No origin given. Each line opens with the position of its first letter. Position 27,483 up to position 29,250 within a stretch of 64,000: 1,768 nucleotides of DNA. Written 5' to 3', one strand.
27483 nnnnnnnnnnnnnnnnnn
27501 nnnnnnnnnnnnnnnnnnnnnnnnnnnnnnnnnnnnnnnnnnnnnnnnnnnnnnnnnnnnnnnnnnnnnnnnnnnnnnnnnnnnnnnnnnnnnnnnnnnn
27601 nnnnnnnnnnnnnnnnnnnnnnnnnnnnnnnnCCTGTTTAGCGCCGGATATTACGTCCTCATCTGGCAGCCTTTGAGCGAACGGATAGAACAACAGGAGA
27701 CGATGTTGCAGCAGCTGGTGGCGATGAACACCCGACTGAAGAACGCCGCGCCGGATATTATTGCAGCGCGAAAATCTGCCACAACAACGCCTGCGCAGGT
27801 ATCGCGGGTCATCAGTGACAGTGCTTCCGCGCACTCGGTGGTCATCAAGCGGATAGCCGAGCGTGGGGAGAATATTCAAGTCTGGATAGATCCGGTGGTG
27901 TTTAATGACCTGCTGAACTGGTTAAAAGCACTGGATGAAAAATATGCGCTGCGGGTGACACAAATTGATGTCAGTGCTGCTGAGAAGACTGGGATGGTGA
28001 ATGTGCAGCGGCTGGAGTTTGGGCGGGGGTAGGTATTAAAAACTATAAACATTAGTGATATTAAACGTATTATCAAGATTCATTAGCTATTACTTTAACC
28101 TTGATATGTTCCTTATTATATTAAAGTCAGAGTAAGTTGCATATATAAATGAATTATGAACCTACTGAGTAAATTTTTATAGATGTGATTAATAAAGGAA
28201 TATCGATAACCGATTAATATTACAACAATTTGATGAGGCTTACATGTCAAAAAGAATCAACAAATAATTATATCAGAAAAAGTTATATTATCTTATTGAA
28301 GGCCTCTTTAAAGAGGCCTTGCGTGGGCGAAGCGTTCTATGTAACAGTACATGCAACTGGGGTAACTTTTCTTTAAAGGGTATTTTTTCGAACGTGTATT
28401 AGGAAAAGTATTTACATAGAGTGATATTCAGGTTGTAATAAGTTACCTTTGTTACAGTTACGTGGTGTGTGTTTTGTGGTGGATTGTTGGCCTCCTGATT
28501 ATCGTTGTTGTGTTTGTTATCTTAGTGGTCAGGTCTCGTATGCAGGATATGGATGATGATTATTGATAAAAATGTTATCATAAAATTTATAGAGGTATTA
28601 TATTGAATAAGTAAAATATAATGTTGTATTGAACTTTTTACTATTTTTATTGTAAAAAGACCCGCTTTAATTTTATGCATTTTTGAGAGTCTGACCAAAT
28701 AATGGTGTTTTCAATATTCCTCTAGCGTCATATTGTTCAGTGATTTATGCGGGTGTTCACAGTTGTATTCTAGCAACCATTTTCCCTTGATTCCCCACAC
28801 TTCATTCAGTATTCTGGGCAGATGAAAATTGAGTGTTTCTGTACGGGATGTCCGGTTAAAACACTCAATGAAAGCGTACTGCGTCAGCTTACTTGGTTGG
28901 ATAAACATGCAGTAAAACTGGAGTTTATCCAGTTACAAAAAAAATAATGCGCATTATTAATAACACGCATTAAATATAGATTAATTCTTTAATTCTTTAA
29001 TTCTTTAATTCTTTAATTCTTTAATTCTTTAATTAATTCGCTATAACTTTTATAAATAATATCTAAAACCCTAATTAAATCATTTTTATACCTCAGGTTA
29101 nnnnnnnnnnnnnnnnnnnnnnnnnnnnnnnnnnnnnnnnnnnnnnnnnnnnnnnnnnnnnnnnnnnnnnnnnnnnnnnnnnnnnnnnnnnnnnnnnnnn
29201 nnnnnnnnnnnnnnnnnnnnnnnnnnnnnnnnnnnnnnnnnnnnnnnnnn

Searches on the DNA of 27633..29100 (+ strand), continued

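Call 66: get_annotated_region(hit=H134, flank=5000)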
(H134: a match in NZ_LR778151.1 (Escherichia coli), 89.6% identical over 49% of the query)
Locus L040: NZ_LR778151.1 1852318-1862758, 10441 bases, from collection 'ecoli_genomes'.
description: Escherichia coli isolate SC476 chromosome 1
organism: Escherichia coli (NCBI taxid 562)
replicon: chromosome; assembly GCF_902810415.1
host: -; source: water; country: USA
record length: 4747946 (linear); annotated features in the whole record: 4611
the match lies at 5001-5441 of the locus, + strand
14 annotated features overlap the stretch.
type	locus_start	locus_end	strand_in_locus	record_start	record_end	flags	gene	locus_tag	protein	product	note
CDS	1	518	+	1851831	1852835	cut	msrP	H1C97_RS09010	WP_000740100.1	protein-methionine-sulfoxide reductase catalytic subunit MsrP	-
CDS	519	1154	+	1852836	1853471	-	msrQ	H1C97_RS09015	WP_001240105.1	protein-methionine-sulfoxide reductase heme-binding subunit MsrQ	-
CDS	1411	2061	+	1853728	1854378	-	zinT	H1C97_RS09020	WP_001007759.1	metal-binding protein ZinT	-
CDS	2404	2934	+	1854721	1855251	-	yodB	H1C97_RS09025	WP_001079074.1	cytochrome b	-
tRNA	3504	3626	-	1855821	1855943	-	-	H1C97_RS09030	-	tRNA-OTHER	-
CDS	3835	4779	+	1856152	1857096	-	-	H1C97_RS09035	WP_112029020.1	hypothetical protein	-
CDS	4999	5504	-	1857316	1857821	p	-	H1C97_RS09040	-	S24 family peptidase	frameshifted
CDS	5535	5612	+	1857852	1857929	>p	-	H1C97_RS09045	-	DinI family protein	incomplete; partial in the middle of a contig; missing C-terminus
CDS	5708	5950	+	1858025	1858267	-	-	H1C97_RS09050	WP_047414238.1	DinI family protein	-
CDS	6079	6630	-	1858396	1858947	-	-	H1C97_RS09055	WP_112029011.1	recombinase family protein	-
CDS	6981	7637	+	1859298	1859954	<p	-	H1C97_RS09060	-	phage tail protein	incomplete; partial in the middle of a contig; missing N-terminus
CDS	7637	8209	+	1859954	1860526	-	-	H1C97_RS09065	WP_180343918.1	tail fiber assembly protein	-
CDS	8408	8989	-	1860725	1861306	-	-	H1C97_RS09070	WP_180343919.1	tail fiber assembly protein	-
CDS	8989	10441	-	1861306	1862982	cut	-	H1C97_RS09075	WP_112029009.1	phage tail-collar fiber domain-containing protein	-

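Call 72: search_dna_similar(query=L018:5000-7000:+, collection=ecoli_genomes, mode=near, max_rows=5)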
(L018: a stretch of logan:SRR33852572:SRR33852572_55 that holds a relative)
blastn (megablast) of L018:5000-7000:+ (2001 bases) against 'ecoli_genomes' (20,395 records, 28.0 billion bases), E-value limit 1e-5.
Records with a match: 5425; places in all: 5433; records where one place covers at least 80% of the query: 5420.
Genomes with a match: 5425 of 5426; with a place that covers at least 80% of the query: 5420. Places per genome that has any: lowest 1, median 1, highest 2. On chromosomes: 5433 places; on plasmids: 0.
Best place of each record, by identity: >=99% 1376; 95-99% 4049.
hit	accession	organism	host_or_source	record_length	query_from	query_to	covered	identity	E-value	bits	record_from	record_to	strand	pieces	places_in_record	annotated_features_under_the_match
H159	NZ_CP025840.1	Escherichia coli strain 214-4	Homo sapiens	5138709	1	2001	100%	100.0%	0e+0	3696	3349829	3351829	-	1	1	yfdC: formate/nitrite transporter family protein | mlaA: phospholipid-binding lipoprotein MlaA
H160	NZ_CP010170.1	Escherichia coli strain H6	not applicable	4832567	1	2001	100%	100.0%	0e+0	3696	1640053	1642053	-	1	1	yfdC: formate/nitrite transporter family protein | mlaA: phospholipid-binding lipoprotein MlaA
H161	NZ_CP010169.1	Escherichia coli strain H5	not applicable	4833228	1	2001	100%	100.0%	0e+0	3696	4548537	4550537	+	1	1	yfdC: formate/nitrite transporter family protein | mlaA: phospholipid-binding lipoprotein MlaA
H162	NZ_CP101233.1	Escherichia coli strain EC21Z-137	Homo sapiens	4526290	1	2001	100%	100.0%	0e+0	3696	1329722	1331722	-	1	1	yfdC: formate/nitrite transporter family protein | mlaA: phospholipid-binding lipoprotein MlaA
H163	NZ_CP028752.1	Escherichia coli strain A23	Capybara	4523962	1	2001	100%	100.0%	0e+0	3696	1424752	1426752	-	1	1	yfdC: formate/nitrite transporter family protein | mlaA: phospholipid-binding lipoprotein MlaA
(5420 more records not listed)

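Call 73: search_dna_similar(query=L018:7850-8100:+, collection=plasmids, mode=distant, max_rows=15)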
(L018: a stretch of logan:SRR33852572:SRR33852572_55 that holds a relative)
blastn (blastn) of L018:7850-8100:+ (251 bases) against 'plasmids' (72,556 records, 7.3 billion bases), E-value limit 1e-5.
No match.

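Call 74: search_dna_similar(query=L018:7850-8100:+, collection=ecoli_genomes, mode=distant, max_rows=30, rows=spread)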
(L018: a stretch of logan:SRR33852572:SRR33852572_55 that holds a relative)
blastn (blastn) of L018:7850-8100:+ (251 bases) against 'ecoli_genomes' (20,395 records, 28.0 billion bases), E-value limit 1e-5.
Records with a match: 20; places in all: 31; records where one place covers at least 80% of the query: 0.
Genomes with a match: 20 of 5426; with a place that covers at least 80% of the query: 0. Places per genome that has any: lowest 1, median 2, highest 2. On chromosomes: 31 places; on plasmids: 0.
Best place of each record, by identity: 60-80% 20.
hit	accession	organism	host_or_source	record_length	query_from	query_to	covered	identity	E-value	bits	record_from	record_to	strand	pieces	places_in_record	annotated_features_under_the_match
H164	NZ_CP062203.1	Escherichia coli strain K_EC180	swine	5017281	151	251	40%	76.2%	2e-9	72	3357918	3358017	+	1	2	phage head-binding domain-containing protein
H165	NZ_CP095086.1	Escherichia coli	Homo sapiens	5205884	151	251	40%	76.2%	2e-9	72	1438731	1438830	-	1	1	hypothetical protein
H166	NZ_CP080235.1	Escherichia coli O139:H1 strain W13-16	Sus scrofa scrofa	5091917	151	251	40%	76.2%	2e-9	72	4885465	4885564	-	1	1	phage head-binding domain-containing protein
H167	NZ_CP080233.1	Escherichia coli O139:H1 strain P15-25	Sus scrofa domesticus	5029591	151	251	40%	76.2%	2e-9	72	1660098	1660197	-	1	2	phage head-binding domain-containing protein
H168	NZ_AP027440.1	Escherichia coli strain EC556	Sus scrofa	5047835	151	251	40%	76.2%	2e-9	72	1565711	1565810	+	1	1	hypothetical protein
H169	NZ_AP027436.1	Escherichia coli strain EC571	Sus scrofa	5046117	151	251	40%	76.2%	2e-9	72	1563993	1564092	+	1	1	hypothetical protein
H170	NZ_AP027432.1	Escherichia coli strain EC581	Sus scrofa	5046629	151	251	40%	76.2%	2e-9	72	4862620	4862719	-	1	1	hypothetical protein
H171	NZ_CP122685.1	Escherichia coli strain ETEC4067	Sus scrofa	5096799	151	251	40%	76.2%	2e-9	72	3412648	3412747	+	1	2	phage head-binding domain-containing protein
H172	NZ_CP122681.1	Escherichia coli strain ETEC4068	Sus scrofa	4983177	151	251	40%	76.2%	2e-9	72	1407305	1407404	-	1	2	hypothetical protein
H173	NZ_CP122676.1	Escherichia coli strain ETEC4070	Sus scrofa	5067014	151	251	40%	76.2%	2e-9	72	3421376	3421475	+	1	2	phage head-binding domain-containing protein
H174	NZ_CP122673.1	Escherichia coli strain ETEC4071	Sus scrofa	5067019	151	251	40%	76.2%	2e-9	72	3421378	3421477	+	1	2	phage head-binding domain-containing protein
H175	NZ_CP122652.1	Escherichia coli strain ETEC4075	Sus scrofa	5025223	151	251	40%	76.2%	2e-9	72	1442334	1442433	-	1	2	hypothetical protein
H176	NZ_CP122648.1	Escherichia coli strain ETEC4077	Sus scrofa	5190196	151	251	40%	76.2%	2e-9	72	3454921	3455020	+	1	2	phage head-binding domain-containing protein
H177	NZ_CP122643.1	Escherichia coli strain ETEC4079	Sus scrofa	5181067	151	251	40%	76.2%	2e-9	72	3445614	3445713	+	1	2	phage head-binding domain-containing protein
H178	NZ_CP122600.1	Escherichia coli strain ETEC6333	Sus scrofa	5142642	151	251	40%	76.2%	2e-9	72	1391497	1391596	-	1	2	hypothetical protein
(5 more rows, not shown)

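Call 75: get_annotated_region(hit=H165, flank=4000)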
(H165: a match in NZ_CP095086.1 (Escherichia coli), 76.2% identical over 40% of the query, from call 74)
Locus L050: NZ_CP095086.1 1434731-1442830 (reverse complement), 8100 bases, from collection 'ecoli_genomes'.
description: Escherichia coli isolate EC5654 chromosome, complete genome
organism: Escherichia coli (NCBI taxid 562)
replicon: chromosome; assembly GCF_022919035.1
host: Homo sapiens; source: Vaginal secretion; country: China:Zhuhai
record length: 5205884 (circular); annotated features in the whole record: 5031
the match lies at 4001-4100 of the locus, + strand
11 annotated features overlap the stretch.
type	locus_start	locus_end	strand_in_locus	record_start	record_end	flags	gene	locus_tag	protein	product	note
CDS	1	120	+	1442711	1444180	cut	-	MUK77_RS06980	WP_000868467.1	AAA family ATPase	-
CDS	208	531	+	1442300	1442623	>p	-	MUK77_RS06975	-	integrase core domain-containing protein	incomplete; partial in the middle of a contig; missing N-terminus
CDS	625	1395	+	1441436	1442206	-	-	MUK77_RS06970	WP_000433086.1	response regulator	-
CDS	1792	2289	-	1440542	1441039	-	-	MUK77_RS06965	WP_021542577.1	DUF2514 family protein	-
CDS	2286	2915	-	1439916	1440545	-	-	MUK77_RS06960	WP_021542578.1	glycoside hydrolase family 19 protein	-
CDS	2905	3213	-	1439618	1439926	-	-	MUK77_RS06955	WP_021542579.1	phage holin family protein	-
CDS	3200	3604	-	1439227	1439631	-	-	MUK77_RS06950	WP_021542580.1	putative holin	-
CDS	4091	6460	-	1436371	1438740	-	-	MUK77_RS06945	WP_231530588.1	hypothetical protein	-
CDS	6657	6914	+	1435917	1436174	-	-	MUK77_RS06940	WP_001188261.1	hypothetical protein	-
CDS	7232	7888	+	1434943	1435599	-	-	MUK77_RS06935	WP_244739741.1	antA/AntB antirepressor family protein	-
CDS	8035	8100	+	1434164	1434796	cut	-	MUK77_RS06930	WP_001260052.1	hypothetical protein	-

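Call 76: get_annotated_region(hit=H164, flank=4000)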
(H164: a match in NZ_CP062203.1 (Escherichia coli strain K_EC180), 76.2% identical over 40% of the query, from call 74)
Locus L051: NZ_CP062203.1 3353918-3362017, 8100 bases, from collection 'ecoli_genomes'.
description: Escherichia coli strain K_EC180 chromosome, complete genome
organism: Escherichia coli strain K_EC180 (NCBI taxid 562)
replicon: chromosome; assembly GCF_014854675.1
host: swine; source: feces; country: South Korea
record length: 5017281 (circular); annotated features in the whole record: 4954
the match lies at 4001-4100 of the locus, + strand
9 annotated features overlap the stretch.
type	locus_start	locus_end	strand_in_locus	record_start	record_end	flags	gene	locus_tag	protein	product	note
CDS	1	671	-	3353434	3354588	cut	bioF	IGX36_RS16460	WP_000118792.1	8-amino-7-oxononanoate synthase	-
CDS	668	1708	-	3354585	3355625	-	bioB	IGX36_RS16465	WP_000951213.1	biotin synthase BioB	-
CDS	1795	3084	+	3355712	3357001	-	bioA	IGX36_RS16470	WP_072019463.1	adenosylmethionine--8-amino-7-oxononanoate transaminase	-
CDS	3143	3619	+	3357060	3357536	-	ybhB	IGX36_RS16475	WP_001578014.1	kinase inhibitor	-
CDS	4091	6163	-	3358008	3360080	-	-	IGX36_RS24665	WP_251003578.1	phage head-binding domain-containing protein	-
CDS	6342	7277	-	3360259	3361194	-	-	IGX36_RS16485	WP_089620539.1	phage antirepressor N-terminal domain-containing protein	-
CDS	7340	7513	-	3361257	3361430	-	-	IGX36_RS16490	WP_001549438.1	Arc family DNA-binding protein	-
CDS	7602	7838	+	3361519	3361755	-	-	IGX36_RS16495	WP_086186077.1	Arc family DNA-binding protein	-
CDS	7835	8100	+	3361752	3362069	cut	-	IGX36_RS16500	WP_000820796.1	hypothetical protein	-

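Call 89: search_dna_similar(query=L050:3925-4100:+, collection=phages, mode=distant, max_rows=30, max_evalue=0.001)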
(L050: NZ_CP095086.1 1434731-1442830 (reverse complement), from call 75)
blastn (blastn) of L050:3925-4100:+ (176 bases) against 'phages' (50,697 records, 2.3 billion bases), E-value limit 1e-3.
No match.
